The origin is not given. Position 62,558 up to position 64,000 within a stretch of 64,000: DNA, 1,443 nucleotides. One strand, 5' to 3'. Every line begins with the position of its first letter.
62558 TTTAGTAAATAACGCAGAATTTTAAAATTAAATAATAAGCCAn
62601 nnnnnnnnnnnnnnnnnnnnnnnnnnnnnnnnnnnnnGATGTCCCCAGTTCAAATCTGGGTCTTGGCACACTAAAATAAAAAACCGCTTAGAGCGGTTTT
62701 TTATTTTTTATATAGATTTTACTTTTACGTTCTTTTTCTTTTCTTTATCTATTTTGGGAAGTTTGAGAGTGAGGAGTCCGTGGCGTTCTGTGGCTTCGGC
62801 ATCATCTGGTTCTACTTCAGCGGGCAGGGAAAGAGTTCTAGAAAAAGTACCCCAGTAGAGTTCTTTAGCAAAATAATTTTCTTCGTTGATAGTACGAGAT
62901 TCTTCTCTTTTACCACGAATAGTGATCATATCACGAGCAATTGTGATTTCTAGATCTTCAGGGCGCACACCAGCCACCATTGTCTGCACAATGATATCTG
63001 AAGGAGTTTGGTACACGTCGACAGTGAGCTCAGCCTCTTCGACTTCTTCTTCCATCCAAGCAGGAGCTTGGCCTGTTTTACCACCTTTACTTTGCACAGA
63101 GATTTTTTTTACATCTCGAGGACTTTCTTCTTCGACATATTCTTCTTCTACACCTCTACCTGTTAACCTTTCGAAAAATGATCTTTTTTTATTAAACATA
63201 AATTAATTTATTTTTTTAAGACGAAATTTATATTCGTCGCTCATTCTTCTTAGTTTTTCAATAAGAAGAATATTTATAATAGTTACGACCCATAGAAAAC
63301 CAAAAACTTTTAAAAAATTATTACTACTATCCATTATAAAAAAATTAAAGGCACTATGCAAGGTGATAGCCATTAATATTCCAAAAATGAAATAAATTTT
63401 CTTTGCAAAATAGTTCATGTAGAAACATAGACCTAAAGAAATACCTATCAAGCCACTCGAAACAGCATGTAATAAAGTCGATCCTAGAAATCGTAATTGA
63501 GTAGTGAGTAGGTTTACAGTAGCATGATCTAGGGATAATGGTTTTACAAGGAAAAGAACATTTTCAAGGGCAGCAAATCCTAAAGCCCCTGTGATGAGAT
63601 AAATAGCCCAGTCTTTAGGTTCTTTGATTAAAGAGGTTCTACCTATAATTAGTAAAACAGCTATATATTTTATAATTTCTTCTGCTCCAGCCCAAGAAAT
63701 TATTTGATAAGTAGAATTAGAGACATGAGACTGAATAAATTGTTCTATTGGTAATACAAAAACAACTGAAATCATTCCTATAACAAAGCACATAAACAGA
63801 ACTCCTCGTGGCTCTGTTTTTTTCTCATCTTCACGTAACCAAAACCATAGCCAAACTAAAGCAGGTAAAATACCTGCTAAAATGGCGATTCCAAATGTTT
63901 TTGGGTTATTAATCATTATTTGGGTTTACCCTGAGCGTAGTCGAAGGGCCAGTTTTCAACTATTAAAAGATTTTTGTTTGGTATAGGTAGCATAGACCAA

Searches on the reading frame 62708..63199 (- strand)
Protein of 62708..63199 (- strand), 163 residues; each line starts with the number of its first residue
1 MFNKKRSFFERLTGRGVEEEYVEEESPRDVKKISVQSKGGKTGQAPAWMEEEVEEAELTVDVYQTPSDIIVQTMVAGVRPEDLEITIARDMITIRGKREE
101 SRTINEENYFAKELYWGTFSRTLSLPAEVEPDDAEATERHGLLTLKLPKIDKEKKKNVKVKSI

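Call 69: search_protein_families(library=pfam, proteins=[window:62708-63199:-], max_evalue=0.001)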
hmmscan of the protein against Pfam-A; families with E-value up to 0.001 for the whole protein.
window:62708-63199:- (163 aa): 1 family
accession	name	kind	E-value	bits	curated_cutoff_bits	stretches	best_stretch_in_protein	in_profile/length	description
PF00011.27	HSP20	-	3.8e-17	62.7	20.8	1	64-159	4-97/102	Hsp20/alpha crystallin family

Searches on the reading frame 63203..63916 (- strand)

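Call 69: search_protein_families(library=pfam, proteins=[window:63203-63916:-], max_evalue=0.001)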
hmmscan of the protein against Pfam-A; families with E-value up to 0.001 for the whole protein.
window:63203-63916:- (237 aa): 1 family
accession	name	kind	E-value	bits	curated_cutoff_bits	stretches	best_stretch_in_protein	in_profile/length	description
PF13367.11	PrsW-protease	-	2.5e-25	89.6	23.5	1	35-214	1-193/196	PrsW family intramembrane metalloprotease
